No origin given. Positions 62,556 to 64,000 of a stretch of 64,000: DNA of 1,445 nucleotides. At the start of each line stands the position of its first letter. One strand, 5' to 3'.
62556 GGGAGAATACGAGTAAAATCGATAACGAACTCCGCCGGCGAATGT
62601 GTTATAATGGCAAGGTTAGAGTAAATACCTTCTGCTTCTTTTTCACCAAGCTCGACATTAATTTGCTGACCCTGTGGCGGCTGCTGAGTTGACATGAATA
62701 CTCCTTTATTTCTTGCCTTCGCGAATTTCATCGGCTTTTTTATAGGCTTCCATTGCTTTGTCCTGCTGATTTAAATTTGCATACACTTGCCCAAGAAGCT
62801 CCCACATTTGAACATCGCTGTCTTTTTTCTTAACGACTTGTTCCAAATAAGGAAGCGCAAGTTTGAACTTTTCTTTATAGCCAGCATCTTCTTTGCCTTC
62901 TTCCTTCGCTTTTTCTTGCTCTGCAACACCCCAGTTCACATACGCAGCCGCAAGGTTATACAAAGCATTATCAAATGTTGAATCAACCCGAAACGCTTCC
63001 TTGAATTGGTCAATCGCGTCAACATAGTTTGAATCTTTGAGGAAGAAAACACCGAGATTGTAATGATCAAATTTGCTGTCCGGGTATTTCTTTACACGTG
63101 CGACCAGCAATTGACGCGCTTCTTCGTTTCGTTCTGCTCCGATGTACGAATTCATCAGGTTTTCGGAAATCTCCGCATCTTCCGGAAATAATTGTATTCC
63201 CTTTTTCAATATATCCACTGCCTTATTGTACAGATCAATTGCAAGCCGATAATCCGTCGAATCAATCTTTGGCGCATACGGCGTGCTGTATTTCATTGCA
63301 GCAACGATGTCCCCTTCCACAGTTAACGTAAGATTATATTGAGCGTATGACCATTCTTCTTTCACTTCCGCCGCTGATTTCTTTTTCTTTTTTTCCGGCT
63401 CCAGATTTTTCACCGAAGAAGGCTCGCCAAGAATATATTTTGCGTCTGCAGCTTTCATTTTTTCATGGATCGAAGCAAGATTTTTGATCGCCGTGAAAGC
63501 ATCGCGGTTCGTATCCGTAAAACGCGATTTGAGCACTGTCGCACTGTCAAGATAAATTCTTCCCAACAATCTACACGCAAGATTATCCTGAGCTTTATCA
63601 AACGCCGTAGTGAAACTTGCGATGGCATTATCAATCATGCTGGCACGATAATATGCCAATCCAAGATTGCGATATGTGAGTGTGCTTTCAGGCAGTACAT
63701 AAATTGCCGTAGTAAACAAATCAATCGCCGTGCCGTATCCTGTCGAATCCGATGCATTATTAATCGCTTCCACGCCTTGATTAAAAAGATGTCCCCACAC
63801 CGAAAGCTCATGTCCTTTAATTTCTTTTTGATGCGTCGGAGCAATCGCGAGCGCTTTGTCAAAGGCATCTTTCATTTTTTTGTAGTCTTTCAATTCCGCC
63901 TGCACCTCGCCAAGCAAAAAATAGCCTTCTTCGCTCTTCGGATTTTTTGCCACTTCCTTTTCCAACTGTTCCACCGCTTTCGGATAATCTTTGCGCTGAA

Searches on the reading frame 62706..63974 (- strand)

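Call 10: search_protein_families(library=pfam, proteins=[window:62706-63974:-], max_evalue=0.01)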
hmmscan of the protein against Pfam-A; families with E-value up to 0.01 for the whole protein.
window:62706-63974:- (422 aa): 22 families
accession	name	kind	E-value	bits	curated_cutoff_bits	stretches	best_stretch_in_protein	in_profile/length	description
PF00515.34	TPR_1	-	4.3e-19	67.9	27.8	1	391-414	4-27/34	Tetratricopeptide repeat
PF14559.12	TPR_19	-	4.6e-18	65.8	25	1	249-300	7-58/68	Tetratricopeptide repeat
PF13432.12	TPR_16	-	3.8e-17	62.8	32.7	1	363-417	6-60/65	Tetratricopeptide repeat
PF13181.12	TPR_8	-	2.8e-15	55.6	25.7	2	389-419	2-32/34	Tetratricopeptide repeat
PF07719.23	TPR_2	-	7.7e-15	54.2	27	1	16-48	2-34/34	Tetratricopeptide repeat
PF23914.1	TPR_CcmH_CycH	-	1.9e-14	54.3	42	2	377-418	39-80/158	Cytochrome c-type biogenesis protein H TPR domain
PF13431.12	TPR_17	-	1.4e-13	50.4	24.4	0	5-33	3-31/34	Tetratricopeptide repeat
PF13414.12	TPR_11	-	5.8e-13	48.8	26.8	1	316-346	9-39/42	TPR repeat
PF13428.12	TPR_14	-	1e-12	47.8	23.5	0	389-416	2-29/44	Tetratricopeptide repeat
PF13424.12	TPR_12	-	3.6e-11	43.5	30.1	0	305-352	7-55/77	Tetratricopeptide repeat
PF13174.12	TPR_6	-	4.2e-06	27.5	26.3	0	18-47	3-32/33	Tetratricopeptide repeat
PF20308.4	TPR-S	-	5.6e-06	27.3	27.6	0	249-295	2-46/102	Tetratricopeptide Repeats-Sensor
PF12895.13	ANAPC3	-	5.8e-06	26.9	27.2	0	370-414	5-49/82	Anaphase-promoting complex, cyclosome, subunit 3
PF25063.1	ARM_TT21_C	-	1.8e-05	25.1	35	0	275-345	103-174/209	Tetratricopeptide repeat protein 21 C-terminal ARM domain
PF13371.12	TPR_9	-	0.00023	21.5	35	0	90-131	21-62/73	Tetratricopeptide repeat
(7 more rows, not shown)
